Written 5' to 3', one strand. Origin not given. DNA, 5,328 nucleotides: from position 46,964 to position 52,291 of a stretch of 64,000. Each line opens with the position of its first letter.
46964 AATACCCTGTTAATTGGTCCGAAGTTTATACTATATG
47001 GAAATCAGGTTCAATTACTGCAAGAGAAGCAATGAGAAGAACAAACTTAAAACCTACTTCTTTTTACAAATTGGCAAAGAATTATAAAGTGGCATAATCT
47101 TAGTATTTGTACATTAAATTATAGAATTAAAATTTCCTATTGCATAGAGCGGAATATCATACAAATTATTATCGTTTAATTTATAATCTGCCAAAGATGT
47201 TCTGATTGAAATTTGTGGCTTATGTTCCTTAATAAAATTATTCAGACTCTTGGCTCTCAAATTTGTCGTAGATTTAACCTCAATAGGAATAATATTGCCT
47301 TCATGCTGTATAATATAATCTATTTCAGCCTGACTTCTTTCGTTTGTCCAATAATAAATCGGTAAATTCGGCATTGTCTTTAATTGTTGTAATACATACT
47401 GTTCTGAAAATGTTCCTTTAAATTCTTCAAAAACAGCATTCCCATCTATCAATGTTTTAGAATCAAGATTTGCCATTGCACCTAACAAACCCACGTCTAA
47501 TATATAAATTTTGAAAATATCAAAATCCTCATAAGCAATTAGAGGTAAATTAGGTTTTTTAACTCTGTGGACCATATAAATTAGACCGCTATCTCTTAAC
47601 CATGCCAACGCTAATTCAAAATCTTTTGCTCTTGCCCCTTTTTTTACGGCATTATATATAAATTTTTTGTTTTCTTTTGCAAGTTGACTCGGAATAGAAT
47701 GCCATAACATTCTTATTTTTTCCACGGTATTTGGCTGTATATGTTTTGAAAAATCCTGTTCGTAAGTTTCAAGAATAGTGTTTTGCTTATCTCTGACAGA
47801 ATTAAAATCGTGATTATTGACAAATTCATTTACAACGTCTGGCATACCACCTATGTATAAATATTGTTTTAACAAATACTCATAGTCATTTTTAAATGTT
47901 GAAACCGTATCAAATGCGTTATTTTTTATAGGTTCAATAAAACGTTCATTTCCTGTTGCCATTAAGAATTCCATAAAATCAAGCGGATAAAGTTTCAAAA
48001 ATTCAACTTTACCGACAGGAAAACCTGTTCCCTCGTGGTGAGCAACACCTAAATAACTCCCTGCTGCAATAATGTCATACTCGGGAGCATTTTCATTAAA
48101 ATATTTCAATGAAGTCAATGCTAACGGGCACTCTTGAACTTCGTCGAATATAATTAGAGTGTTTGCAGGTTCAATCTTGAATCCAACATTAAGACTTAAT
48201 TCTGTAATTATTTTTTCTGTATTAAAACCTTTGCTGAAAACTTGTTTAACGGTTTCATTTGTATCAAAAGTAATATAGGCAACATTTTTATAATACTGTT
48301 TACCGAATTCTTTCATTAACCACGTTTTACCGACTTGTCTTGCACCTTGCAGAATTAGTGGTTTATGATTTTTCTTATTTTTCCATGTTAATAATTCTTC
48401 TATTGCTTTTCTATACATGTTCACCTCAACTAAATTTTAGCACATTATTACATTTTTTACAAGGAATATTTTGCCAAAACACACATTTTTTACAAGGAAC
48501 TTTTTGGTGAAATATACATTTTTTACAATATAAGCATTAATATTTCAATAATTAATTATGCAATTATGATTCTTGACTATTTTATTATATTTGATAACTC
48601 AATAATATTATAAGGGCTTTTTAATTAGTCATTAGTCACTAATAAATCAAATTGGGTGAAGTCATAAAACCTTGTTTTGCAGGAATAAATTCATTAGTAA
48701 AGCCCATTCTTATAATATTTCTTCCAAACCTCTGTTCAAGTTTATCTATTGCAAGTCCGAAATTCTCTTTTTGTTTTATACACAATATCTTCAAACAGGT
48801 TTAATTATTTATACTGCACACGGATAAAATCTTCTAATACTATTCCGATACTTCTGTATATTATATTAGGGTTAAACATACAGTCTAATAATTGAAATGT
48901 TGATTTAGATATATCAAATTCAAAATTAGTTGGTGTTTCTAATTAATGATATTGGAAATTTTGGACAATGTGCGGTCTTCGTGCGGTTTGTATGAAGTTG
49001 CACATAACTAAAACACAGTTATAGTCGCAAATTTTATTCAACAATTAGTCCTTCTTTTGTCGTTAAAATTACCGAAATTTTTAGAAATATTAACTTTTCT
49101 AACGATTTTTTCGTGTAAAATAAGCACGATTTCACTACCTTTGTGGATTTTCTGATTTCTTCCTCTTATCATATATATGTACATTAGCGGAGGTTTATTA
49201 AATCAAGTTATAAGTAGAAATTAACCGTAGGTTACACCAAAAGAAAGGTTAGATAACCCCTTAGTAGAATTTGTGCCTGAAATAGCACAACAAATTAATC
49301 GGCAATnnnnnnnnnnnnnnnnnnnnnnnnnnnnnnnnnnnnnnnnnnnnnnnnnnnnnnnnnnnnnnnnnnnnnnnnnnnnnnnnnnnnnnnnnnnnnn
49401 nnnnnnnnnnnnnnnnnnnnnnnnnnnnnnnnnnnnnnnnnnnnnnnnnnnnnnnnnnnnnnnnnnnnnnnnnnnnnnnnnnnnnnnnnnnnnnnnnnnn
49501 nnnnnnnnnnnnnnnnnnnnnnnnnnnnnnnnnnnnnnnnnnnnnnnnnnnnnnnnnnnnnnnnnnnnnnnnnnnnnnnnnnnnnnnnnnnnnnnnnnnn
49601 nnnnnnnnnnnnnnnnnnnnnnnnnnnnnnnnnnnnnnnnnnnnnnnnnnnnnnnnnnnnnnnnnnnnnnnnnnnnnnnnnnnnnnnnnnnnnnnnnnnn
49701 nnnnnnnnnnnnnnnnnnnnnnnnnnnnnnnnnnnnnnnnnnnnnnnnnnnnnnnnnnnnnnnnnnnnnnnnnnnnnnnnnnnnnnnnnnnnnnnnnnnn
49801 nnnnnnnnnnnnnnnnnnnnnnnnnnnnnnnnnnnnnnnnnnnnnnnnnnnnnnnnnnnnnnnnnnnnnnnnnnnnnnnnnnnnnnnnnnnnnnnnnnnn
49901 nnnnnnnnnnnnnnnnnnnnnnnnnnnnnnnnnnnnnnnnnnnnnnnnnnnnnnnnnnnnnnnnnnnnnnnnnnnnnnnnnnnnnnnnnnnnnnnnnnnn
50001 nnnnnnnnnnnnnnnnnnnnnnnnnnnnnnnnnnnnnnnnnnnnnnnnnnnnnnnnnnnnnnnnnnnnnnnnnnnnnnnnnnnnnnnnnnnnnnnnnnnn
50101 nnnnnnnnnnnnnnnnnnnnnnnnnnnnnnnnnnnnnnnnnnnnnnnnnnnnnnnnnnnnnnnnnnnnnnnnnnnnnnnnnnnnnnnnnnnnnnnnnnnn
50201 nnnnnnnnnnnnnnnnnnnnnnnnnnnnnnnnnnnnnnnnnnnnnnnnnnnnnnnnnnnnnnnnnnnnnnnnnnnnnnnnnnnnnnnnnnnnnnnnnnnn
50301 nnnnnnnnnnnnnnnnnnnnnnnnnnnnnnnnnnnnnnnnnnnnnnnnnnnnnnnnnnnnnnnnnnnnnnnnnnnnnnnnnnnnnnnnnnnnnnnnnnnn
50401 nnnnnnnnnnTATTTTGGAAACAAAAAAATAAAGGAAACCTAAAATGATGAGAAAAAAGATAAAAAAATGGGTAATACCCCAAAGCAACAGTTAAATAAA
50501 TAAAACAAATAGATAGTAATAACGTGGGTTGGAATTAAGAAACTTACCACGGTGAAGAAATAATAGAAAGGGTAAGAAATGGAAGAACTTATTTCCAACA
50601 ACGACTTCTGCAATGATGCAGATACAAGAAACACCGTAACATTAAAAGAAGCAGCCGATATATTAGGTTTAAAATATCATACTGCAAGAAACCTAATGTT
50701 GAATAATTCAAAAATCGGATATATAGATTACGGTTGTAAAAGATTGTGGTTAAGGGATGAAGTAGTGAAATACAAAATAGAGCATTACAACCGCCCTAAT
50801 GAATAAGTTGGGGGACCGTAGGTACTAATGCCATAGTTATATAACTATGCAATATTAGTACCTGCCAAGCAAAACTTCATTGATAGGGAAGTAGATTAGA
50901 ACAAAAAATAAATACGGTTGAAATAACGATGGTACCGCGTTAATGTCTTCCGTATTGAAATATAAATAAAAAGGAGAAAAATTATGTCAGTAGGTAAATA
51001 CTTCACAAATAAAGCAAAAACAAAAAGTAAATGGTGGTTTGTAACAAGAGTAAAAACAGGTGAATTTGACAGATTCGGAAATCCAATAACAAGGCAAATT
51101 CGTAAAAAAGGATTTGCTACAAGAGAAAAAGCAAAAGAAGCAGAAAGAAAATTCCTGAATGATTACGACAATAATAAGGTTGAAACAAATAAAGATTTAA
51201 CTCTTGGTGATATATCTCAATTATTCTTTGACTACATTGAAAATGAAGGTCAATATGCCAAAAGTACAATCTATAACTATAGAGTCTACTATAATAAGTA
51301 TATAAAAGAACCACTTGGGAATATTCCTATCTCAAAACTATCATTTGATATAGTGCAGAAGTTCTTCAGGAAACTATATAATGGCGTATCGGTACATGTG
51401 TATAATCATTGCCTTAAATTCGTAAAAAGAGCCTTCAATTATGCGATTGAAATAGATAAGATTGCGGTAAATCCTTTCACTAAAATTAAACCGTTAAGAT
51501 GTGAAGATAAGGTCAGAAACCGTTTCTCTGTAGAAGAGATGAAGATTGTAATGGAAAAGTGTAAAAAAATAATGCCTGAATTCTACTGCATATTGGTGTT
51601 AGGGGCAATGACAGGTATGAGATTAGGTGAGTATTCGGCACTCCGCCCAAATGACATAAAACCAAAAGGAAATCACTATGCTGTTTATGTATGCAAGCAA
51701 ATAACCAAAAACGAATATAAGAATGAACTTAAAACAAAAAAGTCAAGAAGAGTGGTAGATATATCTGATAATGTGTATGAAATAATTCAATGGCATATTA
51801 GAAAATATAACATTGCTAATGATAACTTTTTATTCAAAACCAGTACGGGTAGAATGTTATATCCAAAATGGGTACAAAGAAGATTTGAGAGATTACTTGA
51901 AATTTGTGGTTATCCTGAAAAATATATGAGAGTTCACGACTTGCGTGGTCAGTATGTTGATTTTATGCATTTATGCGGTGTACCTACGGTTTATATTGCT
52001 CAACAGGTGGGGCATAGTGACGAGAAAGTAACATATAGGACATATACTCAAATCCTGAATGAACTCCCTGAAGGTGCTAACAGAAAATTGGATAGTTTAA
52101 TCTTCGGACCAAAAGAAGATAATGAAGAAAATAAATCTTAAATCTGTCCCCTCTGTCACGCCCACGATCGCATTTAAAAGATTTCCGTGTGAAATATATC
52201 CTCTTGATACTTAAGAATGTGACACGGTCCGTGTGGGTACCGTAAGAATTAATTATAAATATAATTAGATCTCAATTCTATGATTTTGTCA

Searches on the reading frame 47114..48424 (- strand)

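Call 69: search_protein_families(library=pfam, proteins=[window:47114-48424:-], max_evalue=0.001)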
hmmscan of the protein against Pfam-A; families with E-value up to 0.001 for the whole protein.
window:47114-48424:- (436 aa): 2 families
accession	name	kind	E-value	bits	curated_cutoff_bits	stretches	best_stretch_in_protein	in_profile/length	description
PF13635.12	DUF4143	-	2.2e-37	128.7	28.1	1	222-385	1-159/160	Domain of unknown function (DUF4143)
PF13173.12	AAA_14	-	3.6e-28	98.6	27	1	20-154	2-129/129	AAA domain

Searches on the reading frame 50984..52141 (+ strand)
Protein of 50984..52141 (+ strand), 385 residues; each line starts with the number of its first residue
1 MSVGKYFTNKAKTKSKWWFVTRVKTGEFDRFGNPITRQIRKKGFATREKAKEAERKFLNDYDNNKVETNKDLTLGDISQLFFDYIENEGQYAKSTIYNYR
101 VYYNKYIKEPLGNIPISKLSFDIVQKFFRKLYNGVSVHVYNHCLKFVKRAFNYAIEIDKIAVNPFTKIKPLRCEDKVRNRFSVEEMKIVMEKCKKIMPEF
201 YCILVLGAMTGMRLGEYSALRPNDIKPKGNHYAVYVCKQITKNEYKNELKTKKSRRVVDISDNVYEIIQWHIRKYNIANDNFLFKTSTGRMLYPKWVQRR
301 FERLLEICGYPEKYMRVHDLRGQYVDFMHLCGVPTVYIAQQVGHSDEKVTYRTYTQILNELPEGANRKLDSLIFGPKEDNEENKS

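Call 69: search_protein_families(library=pfam, proteins=[window:50984-52141:+], max_evalue=0.001)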
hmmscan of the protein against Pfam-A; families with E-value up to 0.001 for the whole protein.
window:50984-52141:+ (385 aa): 3 families
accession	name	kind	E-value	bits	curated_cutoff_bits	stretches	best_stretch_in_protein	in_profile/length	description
PF00589.27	Phage_integrase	-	2.6e-13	50.6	27.1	1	182-357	4-168/172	Phage integrase family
PF14659.12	Phage_int_SAM_3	-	4.6e-06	27.2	22.6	1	80-131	8-57/58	Phage integrase, N-terminal SAM-like domain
PF14657.12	Arm-DNA-bind_4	-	3.4e-05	23.8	22.3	1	36-64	17-45/47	Arm DNA-binding domain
